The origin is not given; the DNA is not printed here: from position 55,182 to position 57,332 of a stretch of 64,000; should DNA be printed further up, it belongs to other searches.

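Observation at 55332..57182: Candidate choline-sensing trigger enzyme: DNA-binding domain + likely inactive cytidylyltransferase + active choline kinase in one polypeptide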

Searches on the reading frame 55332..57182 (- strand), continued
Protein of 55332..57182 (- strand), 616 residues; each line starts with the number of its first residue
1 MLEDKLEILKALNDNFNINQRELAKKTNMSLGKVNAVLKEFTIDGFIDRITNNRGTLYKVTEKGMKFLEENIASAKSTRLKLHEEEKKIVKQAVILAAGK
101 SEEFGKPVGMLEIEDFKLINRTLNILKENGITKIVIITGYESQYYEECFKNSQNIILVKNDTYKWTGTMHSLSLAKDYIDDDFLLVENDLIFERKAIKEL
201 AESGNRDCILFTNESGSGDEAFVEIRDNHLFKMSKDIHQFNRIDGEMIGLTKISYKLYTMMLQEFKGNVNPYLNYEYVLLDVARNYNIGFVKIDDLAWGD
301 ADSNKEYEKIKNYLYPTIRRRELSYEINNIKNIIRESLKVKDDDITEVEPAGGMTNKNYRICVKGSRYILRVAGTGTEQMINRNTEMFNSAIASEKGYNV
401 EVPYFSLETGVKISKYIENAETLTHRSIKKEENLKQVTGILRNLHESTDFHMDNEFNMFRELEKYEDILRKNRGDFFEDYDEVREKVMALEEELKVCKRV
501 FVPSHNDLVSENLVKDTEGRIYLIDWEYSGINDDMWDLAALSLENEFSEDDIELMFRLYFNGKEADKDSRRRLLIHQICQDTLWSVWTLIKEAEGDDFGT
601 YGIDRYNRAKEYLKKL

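Call 6: find_homologous_proteins(query=window:55332-57182:-, max_evalue=0.00001)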
Query window:55332-57182:- (616 aa): 974 proteins with E <= 0.00001 among 8000 candidates; the best 120 are listed.
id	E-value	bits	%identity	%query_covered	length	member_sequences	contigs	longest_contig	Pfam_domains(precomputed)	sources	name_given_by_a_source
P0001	0.0e+0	1369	100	100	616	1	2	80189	PF13412.13,PF01633.27,PF12804.14,PF01636.30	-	-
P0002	0.0e+0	1343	97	100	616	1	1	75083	PF13412.13,PF01633.27,PF12804.14,PF01636.30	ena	-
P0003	0.0e+0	1342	97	100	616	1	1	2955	PF13412.13,PF01633.27,PF12804.14,PF01636.30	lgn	-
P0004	0.0e+0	1342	97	100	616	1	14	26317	PF13412.13,PF01633.27,PF12804.14,PF01636.30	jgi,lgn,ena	-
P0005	0.0e+0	1339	97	100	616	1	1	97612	PF13412.13,PF01633.27,PF12804.14,PF01636.30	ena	-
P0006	0.0e+0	1335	97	100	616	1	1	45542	PF13412.13,PF01633.27,PF12804.14,PF01636.30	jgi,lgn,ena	-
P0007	0.0e+0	1330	97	100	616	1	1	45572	PF13412.13,PF01633.27,PF12804.14,PF01636.30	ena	-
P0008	0.0e+0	1323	96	100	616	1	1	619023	PF13412.13,PF01633.27,PF12804.14,PF01636.30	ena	-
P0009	0.0e+0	1312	96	100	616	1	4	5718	PF13412.13,PF01633.27,PF12804.14,PF01636.30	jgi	-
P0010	0.0e+0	1311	95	100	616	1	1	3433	PF13412.13,PF01633.27,PF12804.14,PF01636.30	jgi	-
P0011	0.0e+0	1311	95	100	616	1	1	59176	PF13412.13,PF01633.27,PF12804.14,PF01636.30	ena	-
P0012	0.0e+0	1310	95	100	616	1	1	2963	PF13412.13,PF01633.27,PF12804.14,PF01636.30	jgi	-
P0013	0.0e+0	1308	95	100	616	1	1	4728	PF13412.13,PF01633.27,PF12804.14,PF01636.30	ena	-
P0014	0.0e+0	1299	94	100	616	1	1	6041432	PF13412.13,PF01633.27,PF12804.14,PF01636.30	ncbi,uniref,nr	ncbi:choline kinase [Clostridium gelidum]|uniref:Choline kinase n=1 Tax=Clostridium gelidum TaxID=70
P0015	0.0e+0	1297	94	100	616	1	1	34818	PF13412.13,PF01633.27,PF12804.14,PF01636.30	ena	-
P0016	0.0e+0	1296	95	100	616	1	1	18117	PF13412.13,PF01633.27,PF12804.14,PF01636.30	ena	-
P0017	0.0e+0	1296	94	100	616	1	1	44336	PF13412.13,PF01633.27,PF12804.14,PF01636.30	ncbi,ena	-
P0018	0.0e+0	1294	94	100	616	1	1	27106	PF13412.13,PF01633.27,PF12804.14,PF01636.30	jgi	-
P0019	0.0e+0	1294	94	100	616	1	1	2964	PF13412.13,PF01633.27,PF12804.14,PF01636.30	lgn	-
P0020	0.0e+0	1293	94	100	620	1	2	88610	PF13412.13,PF01633.27,PF12804.14,PF01636.30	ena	-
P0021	0.0e+0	1293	93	100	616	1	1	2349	PF13412.13,PF01633.27,PF12804.14,PF01636.30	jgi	-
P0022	0.0e+0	1291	93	100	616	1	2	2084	PF13412.13,PF01633.27,PF12804.14,PF01636.30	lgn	-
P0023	0.0e+0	1290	94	100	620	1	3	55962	PF13412.13,PF01633.27,PF12804.14,PF01636.30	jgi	jgi:thiamine kinase-like enzyme/choline kinase/predicted transcriptional regulator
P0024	0.0e+0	1289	94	100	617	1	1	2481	PF13412.13,PF01633.27,PF12804.14,PF01636.30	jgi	-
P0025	0.0e+0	1289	93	100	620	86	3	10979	PF13412.13,PF01633.27,PF12804.14,PF01636.30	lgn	-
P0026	0.0e+0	1288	94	100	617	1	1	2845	PF13412.13,PF01633.27,PF12804.14,PF01636.30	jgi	-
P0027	0.0e+0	1288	94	100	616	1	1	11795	PF13412.13,PF01633.27,PF12804.14,PF01636.30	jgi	jgi:thiamine kinase-like enzyme/choline kinase/predicted transcriptional regulator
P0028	0.0e+0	1286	93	100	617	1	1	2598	PF13412.13,PF01633.27,PF12804.14,PF01636.30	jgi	-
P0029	0.0e+0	1284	93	100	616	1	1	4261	PF13412.13,PF01633.27,PF12804.14,PF01636.30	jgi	jgi:thiamine kinase-like enzyme/choline kinase/predicted transcriptional regulator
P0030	0.0e+0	1284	94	100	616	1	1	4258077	PF13412.13,PF01633.27,PF12804.14,PF01636.30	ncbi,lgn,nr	ncbi:LPS biosynthesis choline kinase [Clostridium beijerinckii]|nr:LPS biosynthesis choline kinase [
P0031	0.0e+0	1284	93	100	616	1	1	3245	PF13412.13,PF01633.27,PF12804.14,PF01636.30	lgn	-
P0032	0.0e+0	1283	93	100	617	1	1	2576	PF13412.13,PF01633.27,PF12804.14,PF01636.30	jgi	-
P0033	0.0e+0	1283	93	100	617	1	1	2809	PF13412.13,PF01633.27,PF12804.14,PF01636.30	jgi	-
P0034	0.0e+0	1282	93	100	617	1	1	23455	PF13412.13,PF01633.27,PF12804.14,PF01636.30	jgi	-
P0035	0.0e+0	1267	91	100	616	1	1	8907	PF13412.13,PF01633.27,PF12804.14,PF01636.30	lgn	-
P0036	0.0e+0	1266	92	100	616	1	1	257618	PF13412.13,PF01633.27,PF12804.14,PF01636.30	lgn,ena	-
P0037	0.0e+0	1261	91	100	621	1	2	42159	PF13412.13,PF01633.27,PF12804.14,PF01636.30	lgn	-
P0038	0.0e+0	1259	90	100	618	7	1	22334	PF13412.13,PF01633.27,PF12804.14,PF01636.30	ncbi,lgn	-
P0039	0.0e+0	1259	91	100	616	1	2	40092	PF13412.13,PF01633.27,PF12804.14,PF01636.30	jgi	jgi:thiamine kinase-like enzyme/choline kinase/predicted transcriptional regulator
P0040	0.0e+0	1258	91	100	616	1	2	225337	PF13412.13,PF01633.27,PF12804.14,PF01636.30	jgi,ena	-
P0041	0.0e+0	1258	91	100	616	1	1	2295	PF13412.13,PF01633.27,PF12804.14,PF01636.30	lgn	-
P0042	0.0e+0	1257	96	95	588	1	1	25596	PF01633.27,PF12804.14,PF01636.30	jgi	jgi:thiamine kinase-like enzyme/choline kinase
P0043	0.0e+0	1257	90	100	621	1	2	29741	PF13412.13,PF01633.27,PF12804.14,PF01636.30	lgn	-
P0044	0.0e+0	1255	90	100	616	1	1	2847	PF13412.13,PF01633.27,PF12804.14,PF01636.30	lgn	-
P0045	0.0e+0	1253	91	100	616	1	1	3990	PF13412.13,PF01633.27,PF12804.14,PF01636.30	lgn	-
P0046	0.0e+0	1253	91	100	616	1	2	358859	PF13412.13,PF01633.27,PF12804.14,PF01636.30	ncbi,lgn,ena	-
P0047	0.0e+0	1252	91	100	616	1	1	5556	PF13412.13,PF01633.27,PF12804.14,PF01636.30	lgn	-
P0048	0.0e+0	1251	91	100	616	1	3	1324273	PF13412.13,PF01633.27,PF12804.14,PF01636.30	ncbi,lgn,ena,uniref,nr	ncbi:winged helix-turn-helix transcriptional regulator [Clostridium chromiireducens]|uniref:Phosphot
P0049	0.0e+0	1250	91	100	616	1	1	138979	PF13412.13,PF01633.27,PF12804.14,PF01636.30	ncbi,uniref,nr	ncbi:NTP transferase domain-containing protein [Clostridium chromiireducens]|uniref:Choline/ethanola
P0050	0.0e+0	1249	90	100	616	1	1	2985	PF13412.13,PF01633.27,PF12804.14,PF01636.30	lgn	-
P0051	0.0e+0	1248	91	100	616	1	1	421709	PF13412.13,PF01633.27,PF12804.14,PF01636.30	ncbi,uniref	ncbi:NTP transferase domain-containing protein [Clostridium chromiireducens]|uniref:NTP transferase 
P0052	0.0e+0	1247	90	100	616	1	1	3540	PF13412.13,PF01633.27,PF12804.14,PF01636.30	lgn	-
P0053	0.0e+0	1244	90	100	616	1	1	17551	PF13412.13,PF01633.27,PF12804.14,PF01636.30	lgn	-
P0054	0.0e+0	1244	90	100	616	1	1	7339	PF01047.29,PF13412.13,PF01633.27,PF12804.14,PF01636.30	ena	-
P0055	0.0e+0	1244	90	100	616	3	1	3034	PF13412.13,PF01633.27,PF12804.14,PF01636.30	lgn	-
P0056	0.0e+0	1243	90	100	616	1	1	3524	PF01047.29,PF13412.13,PF01633.27,PF12804.14,PF01636.30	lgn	-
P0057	0.0e+0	1240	89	100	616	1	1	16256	PF01047.29,PF13412.13,PF01633.27,PF12804.14,PF01636.30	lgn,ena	-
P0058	0.0e+0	1240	89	100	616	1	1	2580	PF01047.29,PF13412.13,PF01633.27,PF12804.14,PF01636.30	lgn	-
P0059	0.0e+0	1239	90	100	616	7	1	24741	PF13412.13,PF01633.27,PF12804.14,PF01636.30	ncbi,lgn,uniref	ncbi:winged helix-turn-helix transcriptional regulator [Clostridium saccharoperbutylacetonicum]|unir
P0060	0.0e+0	1238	90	100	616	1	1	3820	PF01047.29,PF13412.13,PF01633.27,PF12804.14,PF01636.30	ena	-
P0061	0.0e+0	1236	89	100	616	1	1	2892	PF01047.29,PF13412.13,PF01633.27,PF12804.14,PF01636.30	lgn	-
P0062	0.0e+0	1236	89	100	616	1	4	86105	PF13412.13,PF01633.27,PF12804.14,PF01636.30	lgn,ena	-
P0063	0.0e+0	1236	89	100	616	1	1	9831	PF13412.13,PF01633.27,PF12804.14,PF01636.30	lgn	-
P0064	0.0e+0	1235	89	100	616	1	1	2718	PF01047.29,PF13412.13,PF01633.27,PF12804.14,PF01636.30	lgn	-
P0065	0.0e+0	1234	88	100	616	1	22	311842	PF13412.13,PF01633.27,PF12804.14,PF01636.30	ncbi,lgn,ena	-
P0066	0.0e+0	1218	97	90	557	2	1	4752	PF01633.27,PF12804.14,PF01636.30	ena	-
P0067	0.0e+0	1217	88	100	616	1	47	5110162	PF13412.13,PF01633.27,PF12804.14,PF01636.30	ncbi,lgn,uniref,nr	ncbi:NTP transferase domain-containing protein [Clostridium saccharobutylicum]|uniref:Protein LicA n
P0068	0.0e+0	1217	88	100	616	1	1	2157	PF13412.13,PF01633.27,PF12804.14,PF01636.30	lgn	-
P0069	0.0e+0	1216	88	100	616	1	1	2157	PF13412.13,PF01633.27,PF12804.14,PF01636.30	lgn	-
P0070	0.0e+0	1216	88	100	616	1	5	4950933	PF13412.13,PF01633.27,PF12804.14,PF01636.30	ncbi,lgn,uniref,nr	ncbi:choline/ethanolamine kinase [Clostridium saccharobutylicum]|uniref:NTP transferase domain-conta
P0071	0.0e+0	1207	87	100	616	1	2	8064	PF01047.29,PF13412.13,PF01633.27,PF12804.14,PF01636.30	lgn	-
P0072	0.0e+0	1207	87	100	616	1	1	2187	PF01047.29,PF13412.13,PF01633.27,PF12804.14,PF01636.30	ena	-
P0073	0.0e+0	1206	87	100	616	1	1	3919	PF01047.29,PF13412.13,PF01633.27,PF12804.14,PF01636.30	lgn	-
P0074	0.0e+0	1206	88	100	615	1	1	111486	PF13412.13,PF01633.27,PF12804.14,PF01636.30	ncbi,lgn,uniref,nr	ncbi:NTP transferase domain-containing protein [Clostridium uliginosum]|uniref:Thiamine kinase n=1 T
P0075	0.0e+0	1206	86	100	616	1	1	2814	PF01047.29,PF13412.13,PF01633.27,PF12804.14,PF01636.30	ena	-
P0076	0.0e+0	1205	87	100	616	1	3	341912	PF01047.29,PF13412.13,PF01633.27,PF12804.14,PF01636.30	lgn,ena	-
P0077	0.0e+0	1205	86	100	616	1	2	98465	PF01047.29,PF13412.13,PF01633.27,PF12804.14,PF01636.30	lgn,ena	-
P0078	0.0e+0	1204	86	100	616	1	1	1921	PF01047.29,PF13412.13,PF01633.27,PF12804.14,PF01636.30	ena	-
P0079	0.0e+0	1204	87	100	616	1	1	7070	PF01047.29,PF13412.13,PF01633.27,PF12804.14,PF01636.30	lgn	-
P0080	0.0e+0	1204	86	100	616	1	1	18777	PF01047.29,PF13412.13,PF01633.27,PF12804.14,PF01636.30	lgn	-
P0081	0.0e+0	1204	86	100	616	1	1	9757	PF01047.29,PF13412.13,PF01633.27,PF12804.14,PF01636.30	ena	-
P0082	0.0e+0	1203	87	100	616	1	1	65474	PF01047.29,PF13412.13,PF01633.27,PF12804.14,PF01636.30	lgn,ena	-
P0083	0.0e+0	1202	86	100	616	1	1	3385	PF01047.29,PF13412.13,PF01633.27,PF12804.14,PF01636.30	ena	-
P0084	0.0e+0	1202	87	100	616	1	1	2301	PF01047.29,PF13412.13,PF01633.27,PF12804.14,PF01636.30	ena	-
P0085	0.0e+0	1201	86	100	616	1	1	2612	PF01047.29,PF13412.13,PF01633.27,PF12804.14,PF01636.30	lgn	-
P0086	0.0e+0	1199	86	100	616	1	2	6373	PF01047.29,PF13412.13,PF01633.27,PF12804.14,PF01636.30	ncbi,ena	-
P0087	0.0e+0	1199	86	100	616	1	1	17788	PF01047.29,PF13412.13,PF01633.27,PF12804.14,PF01636.30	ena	-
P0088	0.0e+0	1199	86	100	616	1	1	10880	PF01047.29,PF13412.13,PF01633.27,PF12804.14,PF01636.30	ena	-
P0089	0.0e+0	1199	87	100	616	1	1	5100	PF01047.29,PF13412.13,PF01633.27,PF12804.14,PF01636.30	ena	-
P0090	0.0e+0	1197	86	100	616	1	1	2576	PF01047.29,PF13412.13,PF01633.27,PF12804.14,PF01636.30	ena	-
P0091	0.0e+0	1197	86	100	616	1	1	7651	PF01047.29,PF13412.13,PF01633.27,PF12804.14,PF01636.30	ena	-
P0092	0.0e+0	1196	86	100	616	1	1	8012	PF01047.29,PF13412.13,PF01633.27,PF12804.14,PF01636.30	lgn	-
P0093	0.0e+0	1195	86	100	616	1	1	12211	PF13412.13,PF01633.27,PF12804.14,PF01636.30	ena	-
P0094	0.0e+0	1194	86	100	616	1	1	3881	PF01047.29,PF13412.13,PF01633.27,PF12804.14,PF01636.30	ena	-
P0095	0.0e+0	1194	86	100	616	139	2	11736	PF13412.13,PF01633.27,PF12804.14,PF01636.30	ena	-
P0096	0.0e+0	1194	86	100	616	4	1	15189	PF13412.13,PF01633.27,PF12804.14,PF01636.30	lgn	-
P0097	0.0e+0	1193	86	100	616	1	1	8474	PF13412.13,PF01633.27,PF12804.14,PF01636.30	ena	-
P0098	0.0e+0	1193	86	100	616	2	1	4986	PF13412.13,PF01633.27,PF12804.14,PF01636.30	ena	-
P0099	0.0e+0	1192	86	100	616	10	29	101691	PF01047.29,PF13412.13,PF01633.27,PF12804.14,PF01636.30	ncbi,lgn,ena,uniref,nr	ncbi:NTP transferase domain-containing protein [Clostridium sp. SM-530-WT-3G]|uniref:NTP transferase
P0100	0.0e+0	1188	85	100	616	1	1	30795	PF13412.13,PF01633.27,PF12804.14,PF01636.30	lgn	-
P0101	0.0e+0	1179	86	100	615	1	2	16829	PF13412.13,PF01633.27,PF12804.14,PF01636.30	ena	-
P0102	0.0e+0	1179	86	100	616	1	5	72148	PF13412.13,PF01633.27,PF12804.14,PF01636.30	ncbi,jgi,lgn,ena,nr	ncbi:MAG: winged helix-turn-helix transcriptional regulator [Clostridium butyricum]|nr:winged helix-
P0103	0.0e+0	1178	85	100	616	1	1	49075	PF13412.13,PF01633.27,PF12804.14,PF01636.30,PF14947.13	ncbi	ncbi:MAG: NTP transferase domain-containing protein [Clostridium sp.]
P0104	0.0e+0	1177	86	100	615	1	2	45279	PF13412.13,PF01633.27,PF12804.14,PF01636.30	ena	-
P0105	0.0e+0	1176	86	100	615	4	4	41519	PF13412.13,PF01633.27,PF12804.14,PF01636.30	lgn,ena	-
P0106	0.0e+0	1176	86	100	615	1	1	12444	PF13412.13,PF01633.27,PF12804.14,PF01636.30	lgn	-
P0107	0.0e+0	1175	85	100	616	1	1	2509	PF01047.29,PF13412.13,PF01633.27,PF12804.14,PF01636.30,PF14947.13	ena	-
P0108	0.0e+0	1175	86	100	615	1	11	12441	PF13412.13,PF01633.27,PF12804.14,PF01636.30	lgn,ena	-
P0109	0.0e+0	1175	85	100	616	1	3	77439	PF01047.29,PF13412.13,PF01633.27,PF12804.14,PF01636.30,PF14947.13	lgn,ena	-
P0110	0.0e+0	1173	85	100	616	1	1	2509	PF01047.29,PF13412.13,PF01633.27,PF12804.14,PF01636.30,PF14947.13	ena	-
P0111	0.0e+0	1172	84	100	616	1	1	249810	PF01047.29,PF13412.13,PF01633.27,PF12804.14,PF01636.30,PF14947.13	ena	-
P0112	0.0e+0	1171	84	100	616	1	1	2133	PF01047.29,PF13412.13,PF01633.27,PF12804.14,PF01636.30,PF14947.13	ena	-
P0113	0.0e+0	1165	85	100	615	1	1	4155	PF13412.13,PF01633.27,PF12804.14,PF01636.30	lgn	-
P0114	0.0e+0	1164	83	100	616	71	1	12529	PF13412.13,PF01633.27,PF12804.14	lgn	-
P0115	0.0e+0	1163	83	100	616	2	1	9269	PF13412.13,PF01633.27,PF12804.14,PF01636.30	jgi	-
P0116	0.0e+0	1161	83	100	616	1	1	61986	PF13412.13,PF01633.27,PF12804.14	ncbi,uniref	ncbi:NTP transferase domain-containing protein [Clostridium neonatale]|uniref:NTP transferase domain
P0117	0.0e+0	1158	83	100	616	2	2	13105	PF13412.13,PF01633.27,PF12804.14,PF01636.30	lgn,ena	-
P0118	0.0e+0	1133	81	100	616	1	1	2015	PF13412.13,PF01633.27,PF12804.14,PF01636.30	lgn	-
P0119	0.0e+0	1104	79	100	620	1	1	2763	PF13412.13,PF01633.27,PF12804.14,PF01636.30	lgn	-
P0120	0.0e+0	1104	79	100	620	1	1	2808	PF13412.13,PF01633.27,PF12804.14,PF01636.30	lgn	-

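Call 21: search_protein_representatives(protein=window:55332-57182:-)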
Query: 616 residues. Proteins with E-value up to 0.001 (for the whole library): 6323; up to 1e-10: 2228; up to 1e-30: 303. The best 150 are listed.
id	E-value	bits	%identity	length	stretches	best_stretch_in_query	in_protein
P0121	1.2e-179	615.3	46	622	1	3-611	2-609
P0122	2.1e-172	591.4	44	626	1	6-612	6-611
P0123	8.5e-164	563.0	46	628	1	7-613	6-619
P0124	3.6e-162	557.6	44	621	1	5-616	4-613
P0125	9.2e-161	552.9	44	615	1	5-613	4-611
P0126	2.4e-157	541.6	42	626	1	2-609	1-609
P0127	1.0e-155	536.3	42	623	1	5-615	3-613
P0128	6.1e-154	530.4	44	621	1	7-610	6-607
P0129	9.5e-152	523.2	41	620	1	4-613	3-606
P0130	9.0e-151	520.0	42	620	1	8-611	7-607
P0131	7.5e-147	507.0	41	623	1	3-611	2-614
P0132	1.9e-145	502.4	46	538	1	90-615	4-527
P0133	1.2e-140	486.5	40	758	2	90-616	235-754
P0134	3.9e-140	484.8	42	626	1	9-614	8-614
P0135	1.4e-139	483.0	40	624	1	10-612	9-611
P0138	7.5e-128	444.3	43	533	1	92-614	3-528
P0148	4.4e-98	346.0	36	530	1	90-613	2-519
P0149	2.8e-91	323.5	49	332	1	5-330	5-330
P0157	4.1e-81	289.9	44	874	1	8-310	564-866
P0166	3.0e-68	247.5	27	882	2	305-614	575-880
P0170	2.8e-66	241.0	39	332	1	1-324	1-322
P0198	7.3e-51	190.1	35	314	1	3-322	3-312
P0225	2.4e-45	171.9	30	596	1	9-613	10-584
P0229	1.4e-44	169.3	37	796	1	5-299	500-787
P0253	2.4e-41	158.6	28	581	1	5-614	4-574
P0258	5.2e-41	157.5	30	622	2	326-615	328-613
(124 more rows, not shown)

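Call 28: find_related_loci(query=A1, collection=genome_contigs, flank=6000)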
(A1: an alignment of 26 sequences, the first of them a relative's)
Query A1 (616 aa) in genome_contigs; peptide patterns used: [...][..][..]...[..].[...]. (x = any residue, [..] = any of these).
165 stretches matched a pattern; 145 encode a relative of the query (tblastn E <= 1e-3); the best 80 are kept; 80 distinct loci.
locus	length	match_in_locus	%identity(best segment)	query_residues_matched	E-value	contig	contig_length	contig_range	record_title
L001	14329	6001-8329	92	1-616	0e+0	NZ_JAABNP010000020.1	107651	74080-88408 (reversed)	Clostridium sp. C2-6-12 NODE_20_length_107651_cov_277.244544, whole genome shotgun sequence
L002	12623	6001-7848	91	1-616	0e+0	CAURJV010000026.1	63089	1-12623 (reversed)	MAG TPA_asm: uncultured Clostridium sp. isolate ERR9968982_bin.17_MetaWRAP_v1.3_MAG genome assembly, contig: ERZ21616089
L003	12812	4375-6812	91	1-616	0e+0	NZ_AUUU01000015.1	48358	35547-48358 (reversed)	Clostridium sp. LS contig_16, whole genome shotgun sequence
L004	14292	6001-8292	91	1-616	0e+0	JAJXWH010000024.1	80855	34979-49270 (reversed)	MAG: Bacillota bacterium isolate BP5.bin74 NODE_420_length_80855_cov_4.657405, whole genome shotgun sequence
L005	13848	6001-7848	90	1-616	0e+0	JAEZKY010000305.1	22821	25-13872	MAG: Bacillota bacterium isolate OH_CDB_53 k127_1465559, whole genome shotgun sequence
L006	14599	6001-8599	91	1-616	0e+0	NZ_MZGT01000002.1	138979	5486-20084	Clostridium chromiireducens strain DSM 23318 CLCHR_contig000002, whole genome shotgun sequence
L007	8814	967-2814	88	1-616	0e+0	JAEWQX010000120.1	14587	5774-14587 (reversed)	MAG: Bacillota bacterium isolate OH_SBrB_34 k127_450142, whole genome shotgun sequence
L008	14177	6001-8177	88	1-616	0e+0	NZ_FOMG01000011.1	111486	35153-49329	Clostridium uliginosum strain DSM 12992, whole genome shotgun sequence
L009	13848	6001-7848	86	1-616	0e+0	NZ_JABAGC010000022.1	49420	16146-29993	Clostridium sp. SM-530-WT-3G Contig_22, whole genome shotgun sequence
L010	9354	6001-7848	86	1-616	0e+0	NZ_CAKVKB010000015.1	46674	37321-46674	MAG: uncultured Clostridium sp. isolate REFINED_METABAT215_TOP10_CONTIGS_1500_ASSEMBLY_K77_MERGED__Hadza_MoBio_hadza-E-H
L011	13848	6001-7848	86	1-616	0e+0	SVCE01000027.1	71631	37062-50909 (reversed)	MAG: Clostridium butyricum isolate SIG246 k141_623899, whole genome shotgun sequence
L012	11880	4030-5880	85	1-616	0e+0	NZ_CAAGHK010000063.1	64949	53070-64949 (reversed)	MAG: uncultured Clostridium sp. isolate HGM11640, whole genome shotgun sequence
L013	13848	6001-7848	85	1-616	0e+0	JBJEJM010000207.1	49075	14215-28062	MAG: Clostridium sp. isolate PUUB17_bin.023 NODE_543_length_49075_cov_13.888270, whole genome shotgun sequence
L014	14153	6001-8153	83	3-616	0e+0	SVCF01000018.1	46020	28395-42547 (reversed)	MAG: Clostridium butyricum isolate SIG247 NODE_350_length_46020_cov_677.762684, whole genome shotgun sequence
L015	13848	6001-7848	83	1-616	0e+0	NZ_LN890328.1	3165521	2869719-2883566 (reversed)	Clostridium neonatale strain LCDC no.99-A-005, whole genome shotgun sequence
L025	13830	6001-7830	54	1-613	0e+0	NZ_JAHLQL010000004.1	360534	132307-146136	Clostridium simiarum strain MSJ-4 Scaffold4, whole genome shotgun sequence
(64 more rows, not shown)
